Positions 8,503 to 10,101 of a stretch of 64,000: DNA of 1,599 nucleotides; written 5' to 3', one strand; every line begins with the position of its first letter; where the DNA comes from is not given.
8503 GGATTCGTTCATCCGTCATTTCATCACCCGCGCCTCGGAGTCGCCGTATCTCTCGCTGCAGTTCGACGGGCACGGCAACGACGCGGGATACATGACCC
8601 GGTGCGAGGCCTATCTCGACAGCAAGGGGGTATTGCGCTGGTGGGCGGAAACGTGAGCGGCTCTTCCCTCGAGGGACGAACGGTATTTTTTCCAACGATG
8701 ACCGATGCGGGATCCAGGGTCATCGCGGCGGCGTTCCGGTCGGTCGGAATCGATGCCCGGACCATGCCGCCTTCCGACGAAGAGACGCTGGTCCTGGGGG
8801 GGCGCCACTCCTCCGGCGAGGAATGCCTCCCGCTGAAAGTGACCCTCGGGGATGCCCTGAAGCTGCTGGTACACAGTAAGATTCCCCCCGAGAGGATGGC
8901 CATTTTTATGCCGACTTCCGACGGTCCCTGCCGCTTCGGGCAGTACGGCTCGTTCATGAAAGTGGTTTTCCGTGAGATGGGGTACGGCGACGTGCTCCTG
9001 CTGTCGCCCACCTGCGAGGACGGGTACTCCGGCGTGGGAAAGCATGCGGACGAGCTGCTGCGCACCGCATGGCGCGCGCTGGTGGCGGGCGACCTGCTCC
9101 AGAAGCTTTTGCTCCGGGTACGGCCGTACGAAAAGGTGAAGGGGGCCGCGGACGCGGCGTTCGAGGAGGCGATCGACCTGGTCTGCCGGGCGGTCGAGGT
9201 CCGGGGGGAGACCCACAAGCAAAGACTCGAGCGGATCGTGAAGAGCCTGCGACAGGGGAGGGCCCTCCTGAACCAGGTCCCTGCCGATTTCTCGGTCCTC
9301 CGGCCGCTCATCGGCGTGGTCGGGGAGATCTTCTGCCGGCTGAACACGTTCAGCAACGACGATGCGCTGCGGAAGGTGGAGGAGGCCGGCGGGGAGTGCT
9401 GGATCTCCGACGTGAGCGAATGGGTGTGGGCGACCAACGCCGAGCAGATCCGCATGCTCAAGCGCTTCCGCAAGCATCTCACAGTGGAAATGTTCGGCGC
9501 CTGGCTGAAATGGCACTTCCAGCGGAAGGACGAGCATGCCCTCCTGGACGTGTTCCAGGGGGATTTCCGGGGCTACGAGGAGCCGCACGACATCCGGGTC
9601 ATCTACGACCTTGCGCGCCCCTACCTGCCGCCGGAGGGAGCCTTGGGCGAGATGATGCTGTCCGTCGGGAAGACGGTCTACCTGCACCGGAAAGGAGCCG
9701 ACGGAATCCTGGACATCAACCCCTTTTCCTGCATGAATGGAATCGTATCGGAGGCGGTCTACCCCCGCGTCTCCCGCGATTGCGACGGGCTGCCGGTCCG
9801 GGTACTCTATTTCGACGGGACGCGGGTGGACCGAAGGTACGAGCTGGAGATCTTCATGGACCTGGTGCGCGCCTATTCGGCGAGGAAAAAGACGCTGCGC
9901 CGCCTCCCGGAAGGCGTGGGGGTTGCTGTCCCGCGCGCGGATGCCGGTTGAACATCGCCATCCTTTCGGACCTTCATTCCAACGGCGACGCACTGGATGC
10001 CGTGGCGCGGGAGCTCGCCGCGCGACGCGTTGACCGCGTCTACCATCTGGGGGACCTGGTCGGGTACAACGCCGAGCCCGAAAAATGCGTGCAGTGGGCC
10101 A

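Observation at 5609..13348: Six-gene translationally coupled operon pairing an RtcB-archease RNA ligase module with a tandem HgdC/BadF-type ATPase fusion, an HgdAB/DCCP-like partner, a small metallophosphoesterase and a SAM methyltransferase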

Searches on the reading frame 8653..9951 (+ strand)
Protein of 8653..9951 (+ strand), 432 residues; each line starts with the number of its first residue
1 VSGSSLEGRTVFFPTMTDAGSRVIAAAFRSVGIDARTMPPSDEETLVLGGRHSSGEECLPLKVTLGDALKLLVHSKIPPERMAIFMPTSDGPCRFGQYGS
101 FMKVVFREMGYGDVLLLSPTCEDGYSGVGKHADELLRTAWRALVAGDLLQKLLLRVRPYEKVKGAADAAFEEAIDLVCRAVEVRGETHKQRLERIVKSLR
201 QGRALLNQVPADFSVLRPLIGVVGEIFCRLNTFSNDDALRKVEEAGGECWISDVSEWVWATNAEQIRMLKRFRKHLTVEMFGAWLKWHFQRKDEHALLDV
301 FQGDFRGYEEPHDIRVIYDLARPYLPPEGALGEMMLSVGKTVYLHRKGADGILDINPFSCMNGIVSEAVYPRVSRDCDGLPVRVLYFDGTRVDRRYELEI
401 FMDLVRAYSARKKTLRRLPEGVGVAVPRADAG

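Call 7: search_protein_families(library=pfam, proteins=[window:8653-9948:+], max_evalue=0.01)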
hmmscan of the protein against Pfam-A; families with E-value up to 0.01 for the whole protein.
window:8653-9948:+ (432 aa): 1 family
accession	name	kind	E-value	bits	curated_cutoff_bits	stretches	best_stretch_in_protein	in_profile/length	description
PF09989.15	DUF2229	-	0.00096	19.3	29.4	1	25-88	18-77/218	CoA enzyme activase uncharacterised domain (DUF2229)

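Call 8: search_protein_families(library=ncbifam, proteins=[window:8653-9948:+], max_evalue=0.01)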
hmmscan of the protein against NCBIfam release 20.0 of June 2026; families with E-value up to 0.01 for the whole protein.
window:8653-9948:+ (432 aa): 0 families

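Call 13: find_encoding_contigs(protein=window:8653-9951:+, flank=10000, max_places=6)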
Protein window:8653-9951:+ (432 aa): no gene with exactly this product is on record in the collection.

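Call 27: search_solved_structures(query=window:8653-9948:+, max_evalue=10)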
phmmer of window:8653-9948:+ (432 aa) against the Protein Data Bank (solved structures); distinct sequences matched with E-value up to 10: 0.

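Call 56: search_solved_structures(query=A2, max_evalue=10)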
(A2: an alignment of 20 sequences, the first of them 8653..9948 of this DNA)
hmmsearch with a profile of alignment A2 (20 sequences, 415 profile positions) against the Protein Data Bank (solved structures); distinct sequences matched with E-value up to 10: 3.
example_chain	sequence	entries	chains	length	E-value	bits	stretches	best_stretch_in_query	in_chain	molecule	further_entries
7zr2_A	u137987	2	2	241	0.32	12.8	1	149-231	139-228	Spike protein S2',Chimeric protein mimic of SARS-CoV-2 Spike HR1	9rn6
2qg6_A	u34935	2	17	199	0.79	11.5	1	368-411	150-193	Nicotinamide riboside kinase 1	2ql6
4krg_A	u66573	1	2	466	1.1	11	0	225-328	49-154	Phosphoethanolamine N-methyltransferase 1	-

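Call 58: find_homologous_proteins(query=window:8653-9948:+, max_evalue=1e-10)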
Query window:8653-9948:+ (432 aa): 4323 proteins with E <= 1e-10 among 8000 candidates; the best 120 are listed.
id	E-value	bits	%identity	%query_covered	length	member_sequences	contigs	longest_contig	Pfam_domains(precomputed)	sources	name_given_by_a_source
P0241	1.1e-273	925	93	100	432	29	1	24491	-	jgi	jgi:predicted nucleotide-binding protein (sugar kinase/HSP70/actin superfamily)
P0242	5.2e-254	861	86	100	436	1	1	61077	-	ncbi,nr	ncbi:MAG: hypothetical protein HZA60_05575 [Deltaproteobacteria bacterium]|nr:hypothetical protein [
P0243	4.1e-251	851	86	100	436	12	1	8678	-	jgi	-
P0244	2.4e-247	839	84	100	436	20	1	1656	-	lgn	-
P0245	1.1e-243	827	82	99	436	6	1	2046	-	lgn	-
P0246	5.6e-243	824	82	100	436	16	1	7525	-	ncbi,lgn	ncbi:MAG: hypothetical protein AABY80_10260 [Candidatus Deferrimicrobiota bacterium]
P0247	4.7e-242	821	81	100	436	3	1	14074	-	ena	-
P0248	1.7e-241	819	81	100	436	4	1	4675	-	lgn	-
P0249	2.1e-241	819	82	97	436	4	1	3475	-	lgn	-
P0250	8.7e-241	817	81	100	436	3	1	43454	-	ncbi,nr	ncbi:MAG: hypothetical protein HZB63_05485 [Deltaproteobacteria bacterium]|nr:hypothetical protein [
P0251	1.9e-240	816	82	100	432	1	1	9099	-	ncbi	-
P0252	3.5e-240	815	81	100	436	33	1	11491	-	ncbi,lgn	-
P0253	8.1e-238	807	82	96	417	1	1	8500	-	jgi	jgi:predicted nucleotide-binding protein (sugar kinase/HSP70/actin superfamily)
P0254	1.1e-235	800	79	99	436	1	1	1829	-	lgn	-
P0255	6.5e-235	798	83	97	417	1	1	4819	-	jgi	jgi:predicted nucleotide-binding protein (sugar kinase/HSP70/actin superfamily)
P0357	3.7e-166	571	60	97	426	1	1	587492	PF09989.16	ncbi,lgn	-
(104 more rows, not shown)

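Call 61: find_encoding_contigs(protein=P0357, flank=10000, max_places=2)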
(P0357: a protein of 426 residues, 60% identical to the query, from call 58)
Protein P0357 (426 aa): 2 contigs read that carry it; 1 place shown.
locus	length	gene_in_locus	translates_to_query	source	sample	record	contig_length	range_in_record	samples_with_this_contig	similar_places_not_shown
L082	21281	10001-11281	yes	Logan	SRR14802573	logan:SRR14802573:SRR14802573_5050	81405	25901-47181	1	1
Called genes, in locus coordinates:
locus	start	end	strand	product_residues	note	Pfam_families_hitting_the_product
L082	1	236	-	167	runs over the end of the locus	PF08905:DUF1850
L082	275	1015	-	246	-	PF09084:NMT1, PF16868:NMT1_3, PF12974:Phosphonate-bd (weak)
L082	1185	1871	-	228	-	PF04493:Endonuclease_5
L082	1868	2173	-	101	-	PF08308:PEGA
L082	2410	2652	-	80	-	PF08984:DUF1858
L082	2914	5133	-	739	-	PF13328:HD_4, PF01966:HD, PF04607:RelA_SpoT, PF02824:TGS, PF19296:RelA_AH, PF28438:RelA_RIS, PF01842:ACT, PF13291:ACT_4, +1 more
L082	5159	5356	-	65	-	PF02416:TatA_B_E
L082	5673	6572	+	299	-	PF02629:CoA_binding, PF13380:CoA_binding_2 (weak), PF13607:Succ_CoA_lig, PF00549:Ligase_CoA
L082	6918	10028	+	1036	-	PF01869:BcrAD_BadFG, PF09989:DUF2229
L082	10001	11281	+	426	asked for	PF09989:DUF2229 (faint)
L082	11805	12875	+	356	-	PF03601:Cons_hypoth698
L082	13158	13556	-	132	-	PF07811:TadE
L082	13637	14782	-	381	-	PF13400:Tad, PF13519:VWA_2 (faint), PF09977:Tad_C, PF00092:VWA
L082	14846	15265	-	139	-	PF07811:TadE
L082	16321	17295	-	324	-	PF14397:ATPgrasp_ST, PF08443:RimK (faint)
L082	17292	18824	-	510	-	PF14400:Transglut_i_TM, PF14402:7TM_transglut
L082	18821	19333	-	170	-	PF05618:RimB-like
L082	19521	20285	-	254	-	PF00072:Response_reg, PF04397:LytTR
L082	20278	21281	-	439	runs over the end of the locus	PF06580:His_kinase, PF02518:HATPase_c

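Call 65: predict_structure(alignment_id=A4)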
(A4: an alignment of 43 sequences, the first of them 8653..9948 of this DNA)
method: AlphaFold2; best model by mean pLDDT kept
length: 432 residues; sequences in the alignment: 43
mean_pLDDT: 83.3   pTM: 0.86
mean pLDDT of the five models: 83.3, 82.5, 78.7, 78.4, 73.8
residues with pLDDT >= 90: 185; 70-90: 173; 50-70: 57; < 50: 17
segments of 3 or more residues with pLDDT < 50: 121-124, 425-432
pLDDT, mean of each block of 10 residues (from residue 1): 73 83 93 89 85 73 88 94 77 64 91 81 54 84 94 94 96 98 92 97 97 91 68 74 91 78 85 89 89 93 86 88 83 82 93 71 66 92 72 74 94 85 54 34
secondary structure, 60 per line:
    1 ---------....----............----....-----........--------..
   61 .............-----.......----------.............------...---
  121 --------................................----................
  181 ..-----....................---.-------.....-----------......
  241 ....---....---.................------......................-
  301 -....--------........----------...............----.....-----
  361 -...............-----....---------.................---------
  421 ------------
elements in order: E10-13 H18-29 E34-37 H43-50 H59-73 E82-85 H96-108 E115-117 H129-159 H165-182 H188-207 E219-223 H235-244 E248-251 H255-271 H278-299 H302-305 H314-321 H332-346 E351-355 H362-376 E382-385 H395-411

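Call 76: search_protein_families(library=padloc, proteins=[window:8653-9948:+], max_evalue=0.001)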
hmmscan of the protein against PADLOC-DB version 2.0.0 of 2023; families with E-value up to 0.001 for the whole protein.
window:8653-9948:+ (432 aa): 0 families
